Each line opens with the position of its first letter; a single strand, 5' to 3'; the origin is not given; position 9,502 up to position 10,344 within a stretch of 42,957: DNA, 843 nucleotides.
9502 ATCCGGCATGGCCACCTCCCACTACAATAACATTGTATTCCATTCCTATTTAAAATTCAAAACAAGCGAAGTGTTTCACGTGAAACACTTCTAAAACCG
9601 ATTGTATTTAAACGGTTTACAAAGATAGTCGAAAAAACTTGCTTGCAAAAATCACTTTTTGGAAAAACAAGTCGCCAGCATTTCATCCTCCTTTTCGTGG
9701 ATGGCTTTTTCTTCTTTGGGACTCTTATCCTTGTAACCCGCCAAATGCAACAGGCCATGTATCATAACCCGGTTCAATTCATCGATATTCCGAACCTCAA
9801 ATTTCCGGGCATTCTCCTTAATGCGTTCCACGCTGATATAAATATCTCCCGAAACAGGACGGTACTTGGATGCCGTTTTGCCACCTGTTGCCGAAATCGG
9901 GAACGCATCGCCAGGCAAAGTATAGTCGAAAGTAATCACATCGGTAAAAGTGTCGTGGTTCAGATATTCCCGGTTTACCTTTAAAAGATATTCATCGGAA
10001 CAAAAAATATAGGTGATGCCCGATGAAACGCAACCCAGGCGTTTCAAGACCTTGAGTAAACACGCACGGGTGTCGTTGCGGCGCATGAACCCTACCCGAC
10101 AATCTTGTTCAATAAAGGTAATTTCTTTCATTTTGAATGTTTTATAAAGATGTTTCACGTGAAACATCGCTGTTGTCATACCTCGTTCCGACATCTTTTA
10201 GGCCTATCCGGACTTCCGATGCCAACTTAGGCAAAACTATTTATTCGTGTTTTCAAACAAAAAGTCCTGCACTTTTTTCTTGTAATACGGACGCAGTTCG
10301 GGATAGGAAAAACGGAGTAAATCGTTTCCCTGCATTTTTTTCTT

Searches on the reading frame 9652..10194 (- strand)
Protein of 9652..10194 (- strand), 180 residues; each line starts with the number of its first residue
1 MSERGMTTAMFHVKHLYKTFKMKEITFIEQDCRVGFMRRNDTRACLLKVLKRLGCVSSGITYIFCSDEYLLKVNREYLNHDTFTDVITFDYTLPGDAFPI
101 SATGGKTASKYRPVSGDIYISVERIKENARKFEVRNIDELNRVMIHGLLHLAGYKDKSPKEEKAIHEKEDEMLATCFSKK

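Call 23: search_protein_families(library=pfam, proteins=[window:9652-10194:-], max_evalue=0.00001)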
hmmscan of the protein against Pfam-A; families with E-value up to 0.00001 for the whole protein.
window:9652-10194:- (180 aa): 1 family
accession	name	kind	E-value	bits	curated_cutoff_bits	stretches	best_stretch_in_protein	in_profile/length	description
PF02130.23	YbeY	-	7.2e-25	87.8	25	1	43-174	12-127/129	Endoribonuclease YbeY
